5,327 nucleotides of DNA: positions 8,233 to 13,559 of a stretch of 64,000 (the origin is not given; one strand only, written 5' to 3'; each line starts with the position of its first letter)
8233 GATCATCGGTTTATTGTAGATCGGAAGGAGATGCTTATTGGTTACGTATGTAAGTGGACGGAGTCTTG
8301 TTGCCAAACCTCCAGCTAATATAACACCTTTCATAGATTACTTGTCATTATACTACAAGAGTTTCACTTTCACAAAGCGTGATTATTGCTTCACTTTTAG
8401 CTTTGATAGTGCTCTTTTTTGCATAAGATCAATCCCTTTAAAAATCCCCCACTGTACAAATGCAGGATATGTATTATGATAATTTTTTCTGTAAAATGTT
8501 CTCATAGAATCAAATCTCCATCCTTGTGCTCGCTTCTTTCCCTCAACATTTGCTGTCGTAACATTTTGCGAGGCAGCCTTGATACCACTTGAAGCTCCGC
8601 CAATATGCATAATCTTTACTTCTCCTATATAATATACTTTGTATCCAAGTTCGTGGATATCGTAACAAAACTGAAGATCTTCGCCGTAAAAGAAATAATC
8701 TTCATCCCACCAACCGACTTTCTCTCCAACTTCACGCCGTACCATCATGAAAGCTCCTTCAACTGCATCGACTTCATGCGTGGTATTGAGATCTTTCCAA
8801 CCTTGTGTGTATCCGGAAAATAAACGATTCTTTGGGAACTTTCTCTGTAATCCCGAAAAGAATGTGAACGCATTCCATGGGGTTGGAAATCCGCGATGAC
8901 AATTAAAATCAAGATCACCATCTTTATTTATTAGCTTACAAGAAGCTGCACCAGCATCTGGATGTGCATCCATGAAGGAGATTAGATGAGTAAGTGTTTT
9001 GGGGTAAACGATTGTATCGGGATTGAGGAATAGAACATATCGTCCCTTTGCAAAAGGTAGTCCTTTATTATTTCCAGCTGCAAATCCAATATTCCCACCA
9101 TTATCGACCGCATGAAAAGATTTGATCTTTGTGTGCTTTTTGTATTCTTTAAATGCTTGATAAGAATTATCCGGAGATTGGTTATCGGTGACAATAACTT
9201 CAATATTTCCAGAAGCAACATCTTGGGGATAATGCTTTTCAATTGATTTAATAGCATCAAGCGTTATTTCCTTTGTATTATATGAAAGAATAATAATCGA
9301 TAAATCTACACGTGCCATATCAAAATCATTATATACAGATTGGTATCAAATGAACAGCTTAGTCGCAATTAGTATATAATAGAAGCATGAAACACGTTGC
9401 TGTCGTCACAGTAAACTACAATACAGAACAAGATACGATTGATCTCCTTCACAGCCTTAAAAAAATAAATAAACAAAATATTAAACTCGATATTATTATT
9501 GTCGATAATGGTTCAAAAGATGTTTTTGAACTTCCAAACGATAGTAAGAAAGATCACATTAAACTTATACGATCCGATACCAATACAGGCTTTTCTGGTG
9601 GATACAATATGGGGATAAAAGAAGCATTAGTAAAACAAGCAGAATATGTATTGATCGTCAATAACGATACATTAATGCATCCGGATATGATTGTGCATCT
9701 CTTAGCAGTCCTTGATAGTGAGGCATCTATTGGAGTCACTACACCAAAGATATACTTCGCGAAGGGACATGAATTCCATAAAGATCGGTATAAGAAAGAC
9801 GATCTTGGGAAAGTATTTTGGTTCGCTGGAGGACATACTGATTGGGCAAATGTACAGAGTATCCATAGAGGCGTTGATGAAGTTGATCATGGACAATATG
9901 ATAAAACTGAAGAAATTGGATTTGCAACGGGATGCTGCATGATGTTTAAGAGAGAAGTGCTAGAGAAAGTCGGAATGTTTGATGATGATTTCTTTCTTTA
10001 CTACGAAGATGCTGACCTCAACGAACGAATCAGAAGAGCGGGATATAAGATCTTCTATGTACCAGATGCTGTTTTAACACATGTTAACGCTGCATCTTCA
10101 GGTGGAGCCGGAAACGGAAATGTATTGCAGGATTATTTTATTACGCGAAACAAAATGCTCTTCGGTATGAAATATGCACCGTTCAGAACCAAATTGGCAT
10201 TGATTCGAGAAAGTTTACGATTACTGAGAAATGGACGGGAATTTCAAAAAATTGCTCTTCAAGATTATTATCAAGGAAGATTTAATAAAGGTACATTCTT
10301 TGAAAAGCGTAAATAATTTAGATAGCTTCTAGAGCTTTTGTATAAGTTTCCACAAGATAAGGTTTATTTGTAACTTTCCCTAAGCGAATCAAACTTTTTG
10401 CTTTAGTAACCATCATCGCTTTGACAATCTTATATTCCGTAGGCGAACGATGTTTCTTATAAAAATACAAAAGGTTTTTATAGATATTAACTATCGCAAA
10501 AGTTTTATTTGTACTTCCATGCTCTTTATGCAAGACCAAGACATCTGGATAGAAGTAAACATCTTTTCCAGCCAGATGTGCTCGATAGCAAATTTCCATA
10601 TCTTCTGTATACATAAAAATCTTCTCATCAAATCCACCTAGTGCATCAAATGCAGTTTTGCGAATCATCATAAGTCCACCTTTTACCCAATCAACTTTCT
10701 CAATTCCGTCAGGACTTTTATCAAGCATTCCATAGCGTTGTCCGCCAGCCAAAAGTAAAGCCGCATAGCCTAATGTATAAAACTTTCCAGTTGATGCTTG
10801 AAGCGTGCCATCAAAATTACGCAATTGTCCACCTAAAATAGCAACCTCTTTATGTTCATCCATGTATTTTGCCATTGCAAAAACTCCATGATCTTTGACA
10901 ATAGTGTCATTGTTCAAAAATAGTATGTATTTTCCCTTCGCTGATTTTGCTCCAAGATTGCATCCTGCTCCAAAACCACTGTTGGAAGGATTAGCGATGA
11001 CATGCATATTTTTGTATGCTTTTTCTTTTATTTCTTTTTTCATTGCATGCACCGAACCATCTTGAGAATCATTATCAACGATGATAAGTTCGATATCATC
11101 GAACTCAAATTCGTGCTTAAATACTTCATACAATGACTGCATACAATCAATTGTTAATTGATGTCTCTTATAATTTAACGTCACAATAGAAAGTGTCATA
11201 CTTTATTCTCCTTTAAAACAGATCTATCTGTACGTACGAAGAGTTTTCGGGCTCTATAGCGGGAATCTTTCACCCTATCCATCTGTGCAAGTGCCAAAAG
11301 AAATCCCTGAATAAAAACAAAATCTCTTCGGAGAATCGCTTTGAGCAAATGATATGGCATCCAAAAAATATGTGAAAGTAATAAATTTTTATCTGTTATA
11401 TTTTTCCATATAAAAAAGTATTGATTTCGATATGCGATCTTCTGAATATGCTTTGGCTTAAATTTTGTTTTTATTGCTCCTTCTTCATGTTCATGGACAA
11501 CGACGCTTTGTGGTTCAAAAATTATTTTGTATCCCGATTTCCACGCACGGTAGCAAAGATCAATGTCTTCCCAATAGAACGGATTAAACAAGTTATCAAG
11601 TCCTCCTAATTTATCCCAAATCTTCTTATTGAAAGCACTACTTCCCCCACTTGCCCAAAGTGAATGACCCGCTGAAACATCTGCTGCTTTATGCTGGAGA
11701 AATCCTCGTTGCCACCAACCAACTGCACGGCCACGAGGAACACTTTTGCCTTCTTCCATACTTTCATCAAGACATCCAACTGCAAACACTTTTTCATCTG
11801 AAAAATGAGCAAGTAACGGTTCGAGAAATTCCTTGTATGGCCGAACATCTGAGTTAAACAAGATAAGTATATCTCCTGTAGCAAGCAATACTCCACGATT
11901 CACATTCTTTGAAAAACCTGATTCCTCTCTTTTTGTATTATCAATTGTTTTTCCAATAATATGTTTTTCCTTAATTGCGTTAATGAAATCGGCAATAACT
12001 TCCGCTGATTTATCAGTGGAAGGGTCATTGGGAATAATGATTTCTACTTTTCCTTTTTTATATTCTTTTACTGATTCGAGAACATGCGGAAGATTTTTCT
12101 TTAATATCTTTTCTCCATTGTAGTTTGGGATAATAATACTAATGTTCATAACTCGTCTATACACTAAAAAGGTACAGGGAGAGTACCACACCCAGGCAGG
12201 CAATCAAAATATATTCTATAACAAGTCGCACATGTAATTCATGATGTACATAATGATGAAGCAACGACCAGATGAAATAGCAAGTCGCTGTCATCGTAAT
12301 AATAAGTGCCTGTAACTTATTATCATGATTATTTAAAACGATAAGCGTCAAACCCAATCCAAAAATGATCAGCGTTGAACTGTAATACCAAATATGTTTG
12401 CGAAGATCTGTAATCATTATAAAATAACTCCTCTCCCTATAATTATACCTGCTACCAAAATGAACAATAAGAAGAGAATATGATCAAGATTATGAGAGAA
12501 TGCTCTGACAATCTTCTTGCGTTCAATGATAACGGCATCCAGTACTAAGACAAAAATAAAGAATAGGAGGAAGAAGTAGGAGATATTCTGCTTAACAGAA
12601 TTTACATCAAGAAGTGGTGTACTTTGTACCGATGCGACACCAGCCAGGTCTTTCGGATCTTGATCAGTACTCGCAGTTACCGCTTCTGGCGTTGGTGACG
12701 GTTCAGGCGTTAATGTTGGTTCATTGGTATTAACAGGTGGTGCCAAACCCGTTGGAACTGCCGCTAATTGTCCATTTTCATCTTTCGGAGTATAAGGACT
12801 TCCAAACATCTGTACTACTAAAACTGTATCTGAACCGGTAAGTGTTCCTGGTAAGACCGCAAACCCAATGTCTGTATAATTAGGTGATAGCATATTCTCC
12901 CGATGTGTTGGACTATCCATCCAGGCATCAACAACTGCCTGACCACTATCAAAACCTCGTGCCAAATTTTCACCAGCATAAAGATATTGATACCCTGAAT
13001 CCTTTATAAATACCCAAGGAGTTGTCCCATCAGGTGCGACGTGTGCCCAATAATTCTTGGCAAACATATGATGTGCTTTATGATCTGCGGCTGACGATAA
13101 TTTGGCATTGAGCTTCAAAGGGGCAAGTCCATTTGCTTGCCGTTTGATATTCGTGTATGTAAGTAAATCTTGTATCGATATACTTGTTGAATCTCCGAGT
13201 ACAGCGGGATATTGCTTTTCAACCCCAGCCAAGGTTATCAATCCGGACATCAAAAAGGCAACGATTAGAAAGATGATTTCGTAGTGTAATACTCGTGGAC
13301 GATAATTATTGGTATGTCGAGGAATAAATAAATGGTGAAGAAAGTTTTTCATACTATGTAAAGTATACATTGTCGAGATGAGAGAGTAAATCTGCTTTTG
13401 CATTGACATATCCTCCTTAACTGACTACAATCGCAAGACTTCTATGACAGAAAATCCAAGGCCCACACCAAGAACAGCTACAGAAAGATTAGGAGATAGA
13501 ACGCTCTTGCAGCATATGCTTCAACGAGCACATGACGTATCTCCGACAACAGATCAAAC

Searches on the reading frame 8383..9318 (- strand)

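Call 45: search_protein_families(library=pfam, proteins=[window:8383-9318:-], max_evalue=0.00001)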
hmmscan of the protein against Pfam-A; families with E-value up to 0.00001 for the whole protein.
window:8383-9318:- (311 aa): 5 families
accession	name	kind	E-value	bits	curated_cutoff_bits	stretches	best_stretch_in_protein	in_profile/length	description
PF00535.33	Glycos_transf_2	-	7e-22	78.6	23.3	1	7-169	1-154/168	Glycosyl transferase family 2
PF13641.12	Glyco_tranf_2_3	-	4.1e-09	37.2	27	1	6-241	3-214/230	Glycosyltransferase like family 2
PF13632.12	Glyco_trans_2_3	-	2e-08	34.8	27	1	94-247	1-130/198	Glycosyl transferase family group 2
PF13712.12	Glyco_tranf_2_5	-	8.5e-07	29.3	27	0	79-229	41-178/210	Glycosyltransferase like family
PF10111.15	Glyco_tranf_2_2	-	1.2e-06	28.7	27.3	1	7-114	1-104/276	Glycosyltransferase like family 2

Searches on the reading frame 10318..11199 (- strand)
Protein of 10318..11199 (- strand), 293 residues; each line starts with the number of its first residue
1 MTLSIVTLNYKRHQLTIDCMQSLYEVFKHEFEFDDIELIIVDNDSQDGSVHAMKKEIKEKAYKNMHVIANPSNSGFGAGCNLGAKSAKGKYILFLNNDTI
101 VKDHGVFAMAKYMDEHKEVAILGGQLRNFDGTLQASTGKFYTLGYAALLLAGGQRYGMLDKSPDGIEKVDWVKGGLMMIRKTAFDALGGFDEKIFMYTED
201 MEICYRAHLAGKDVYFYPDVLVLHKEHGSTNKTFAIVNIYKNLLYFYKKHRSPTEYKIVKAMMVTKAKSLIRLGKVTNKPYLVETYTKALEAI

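Call 45: search_protein_families(library=pfam, proteins=[window:10318-11199:-], max_evalue=0.00001)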
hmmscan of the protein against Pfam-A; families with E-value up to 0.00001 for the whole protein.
window:10318-11199:- (293 aa): 4 families
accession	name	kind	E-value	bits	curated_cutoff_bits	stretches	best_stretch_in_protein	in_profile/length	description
PF00535.33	Glycos_transf_2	-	9.1e-22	78.2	23.3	1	4-141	1-131/168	Glycosyl transferase family 2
PF13641.12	Glyco_tranf_2_3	-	1.7e-12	48.3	27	1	36-232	31-218/230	Glycosyltransferase like family 2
PF10111.15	Glyco_tranf_2_2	-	9.8e-10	38.8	27.3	1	30-218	23-210/276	Glycosyltransferase like family 2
PF13632.12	Glyco_trans_2_3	-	1.6e-08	35.1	27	1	91-232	1-130/198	Glycosyl transferase family group 2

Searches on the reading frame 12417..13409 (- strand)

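Call 45: search_protein_families(library=pfam, proteins=[window:12417-13409:-], max_evalue=0.00001)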
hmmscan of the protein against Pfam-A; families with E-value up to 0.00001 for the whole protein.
window:12417-13409:- (330 aa): 1 family
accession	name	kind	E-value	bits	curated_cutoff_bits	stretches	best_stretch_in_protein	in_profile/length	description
PF00188.32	CAP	-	1.8e-20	74.4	21.1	1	84-200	2-115/117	Cysteine-rich secretory protein family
